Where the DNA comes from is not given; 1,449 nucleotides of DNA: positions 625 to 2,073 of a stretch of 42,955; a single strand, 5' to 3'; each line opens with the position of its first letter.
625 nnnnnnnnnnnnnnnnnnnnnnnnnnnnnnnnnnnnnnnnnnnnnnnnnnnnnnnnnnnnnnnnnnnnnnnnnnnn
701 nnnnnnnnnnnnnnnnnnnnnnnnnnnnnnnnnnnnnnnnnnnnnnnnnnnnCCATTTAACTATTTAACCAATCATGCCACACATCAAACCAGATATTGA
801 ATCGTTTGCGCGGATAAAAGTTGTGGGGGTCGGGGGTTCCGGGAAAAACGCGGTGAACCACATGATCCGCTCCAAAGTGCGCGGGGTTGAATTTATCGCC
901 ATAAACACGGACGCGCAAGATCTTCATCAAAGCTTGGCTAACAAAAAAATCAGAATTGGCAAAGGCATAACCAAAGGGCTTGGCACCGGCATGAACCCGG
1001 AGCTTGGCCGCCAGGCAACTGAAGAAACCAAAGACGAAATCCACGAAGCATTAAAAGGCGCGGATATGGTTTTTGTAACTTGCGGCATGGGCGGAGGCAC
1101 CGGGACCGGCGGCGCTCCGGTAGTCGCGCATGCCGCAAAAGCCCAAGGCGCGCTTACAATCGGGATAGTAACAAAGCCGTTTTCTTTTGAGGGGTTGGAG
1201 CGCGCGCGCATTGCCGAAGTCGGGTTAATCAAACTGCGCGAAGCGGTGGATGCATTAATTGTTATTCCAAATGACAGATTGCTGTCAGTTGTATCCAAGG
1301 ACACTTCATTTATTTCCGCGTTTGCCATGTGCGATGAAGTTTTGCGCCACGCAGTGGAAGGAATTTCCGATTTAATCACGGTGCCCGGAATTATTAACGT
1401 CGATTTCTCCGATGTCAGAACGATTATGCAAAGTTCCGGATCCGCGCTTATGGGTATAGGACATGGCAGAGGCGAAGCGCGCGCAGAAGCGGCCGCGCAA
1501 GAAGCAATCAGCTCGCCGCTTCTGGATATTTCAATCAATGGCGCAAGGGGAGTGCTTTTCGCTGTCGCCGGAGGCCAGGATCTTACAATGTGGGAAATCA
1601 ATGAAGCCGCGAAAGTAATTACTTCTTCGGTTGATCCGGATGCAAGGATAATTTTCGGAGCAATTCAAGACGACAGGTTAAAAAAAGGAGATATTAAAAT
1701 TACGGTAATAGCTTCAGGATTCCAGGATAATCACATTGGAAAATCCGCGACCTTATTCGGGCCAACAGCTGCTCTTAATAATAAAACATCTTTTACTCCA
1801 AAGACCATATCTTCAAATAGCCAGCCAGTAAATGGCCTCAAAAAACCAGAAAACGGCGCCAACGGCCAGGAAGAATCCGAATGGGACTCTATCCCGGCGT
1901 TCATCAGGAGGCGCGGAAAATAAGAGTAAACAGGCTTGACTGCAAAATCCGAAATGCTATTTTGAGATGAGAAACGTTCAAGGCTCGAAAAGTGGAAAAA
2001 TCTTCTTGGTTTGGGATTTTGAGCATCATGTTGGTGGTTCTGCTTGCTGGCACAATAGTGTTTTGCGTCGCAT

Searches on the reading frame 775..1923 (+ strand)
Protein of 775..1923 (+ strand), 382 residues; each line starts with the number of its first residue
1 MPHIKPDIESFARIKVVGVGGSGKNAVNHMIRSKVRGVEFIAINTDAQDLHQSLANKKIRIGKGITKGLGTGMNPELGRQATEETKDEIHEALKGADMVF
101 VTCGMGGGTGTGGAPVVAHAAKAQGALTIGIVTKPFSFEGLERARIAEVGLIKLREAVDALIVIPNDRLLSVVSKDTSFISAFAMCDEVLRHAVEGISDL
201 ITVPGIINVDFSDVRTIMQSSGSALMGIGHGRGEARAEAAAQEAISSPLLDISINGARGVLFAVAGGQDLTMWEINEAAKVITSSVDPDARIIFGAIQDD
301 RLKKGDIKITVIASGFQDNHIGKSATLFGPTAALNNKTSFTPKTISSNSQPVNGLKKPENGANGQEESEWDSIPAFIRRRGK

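Call 50: search_protein_families(library=pfam, proteins=[window:775-1920:+], max_evalue=0.001)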
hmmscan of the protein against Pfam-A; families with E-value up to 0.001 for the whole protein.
window:775-1920:+ (382 aa): 2 families
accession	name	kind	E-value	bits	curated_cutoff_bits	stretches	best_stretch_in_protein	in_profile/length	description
PF00091.31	Tubulin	-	3.2e-47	161.7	33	1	13-173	1-189/190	Tubulin/FtsZ family, GTPase domain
PF12327.13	FtsZ_C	-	7.4e-32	110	27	1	222-317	1-95/95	FtsZ family, C-terminal domain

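Call 101: find_encoding_contigs(protein=window:775-1923:+, flank=10000, max_places=3)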
Protein window:775-1923:+ (382 aa): 5 contigs read that carry it; 3 places shown.
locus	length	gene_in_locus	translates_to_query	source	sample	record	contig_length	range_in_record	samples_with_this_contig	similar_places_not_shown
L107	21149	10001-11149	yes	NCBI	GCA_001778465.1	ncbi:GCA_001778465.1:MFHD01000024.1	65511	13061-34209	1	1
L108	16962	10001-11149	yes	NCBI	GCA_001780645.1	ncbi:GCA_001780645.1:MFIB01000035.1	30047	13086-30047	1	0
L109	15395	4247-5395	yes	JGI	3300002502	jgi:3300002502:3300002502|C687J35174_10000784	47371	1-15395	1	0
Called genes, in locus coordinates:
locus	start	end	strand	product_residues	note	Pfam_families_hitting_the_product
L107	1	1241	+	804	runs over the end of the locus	PF00133:tRNA-synt_1, PF01406:tRNA-synt_1e (faint), PF09334:tRNA-synt_1g, PF13603:tRNA-synt_1_2, PF00133:tRNA-synt_1, PF09334:tRNA-synt_1g (weak), PF08264:Anticodon_1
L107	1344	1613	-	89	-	PF05016:ParE_toxin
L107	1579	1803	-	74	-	-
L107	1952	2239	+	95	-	-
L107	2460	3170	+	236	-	PF03009:GDPD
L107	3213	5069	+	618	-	PF13522:GATase_6, PF13537:GATase_7, PF01380:SIS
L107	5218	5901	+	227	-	-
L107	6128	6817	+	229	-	PF00483:NTP_transferase, PF01128:IspD (weak), PF12804:NTP_transf_3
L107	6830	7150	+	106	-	PF11969:DcpS_C, PF01230:HIT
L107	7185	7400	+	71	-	PF01165:Ribosomal_S21 (weak)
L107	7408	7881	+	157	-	PF09424:YqeY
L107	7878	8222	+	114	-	PF02130:YbeY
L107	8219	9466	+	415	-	PF11104:PilM_2 (faint), PF02491:SHS2_FTSA, PF06723:MreB_Mbl (weak), PF14450:FtsA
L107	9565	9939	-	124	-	-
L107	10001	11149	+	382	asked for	PF00091:Tubulin, PF12327:FtsZ_C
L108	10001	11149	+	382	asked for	PF00091:Tubulin, PF12327:FtsZ_C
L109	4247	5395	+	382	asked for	PF00091:Tubulin, PF12327:FtsZ_C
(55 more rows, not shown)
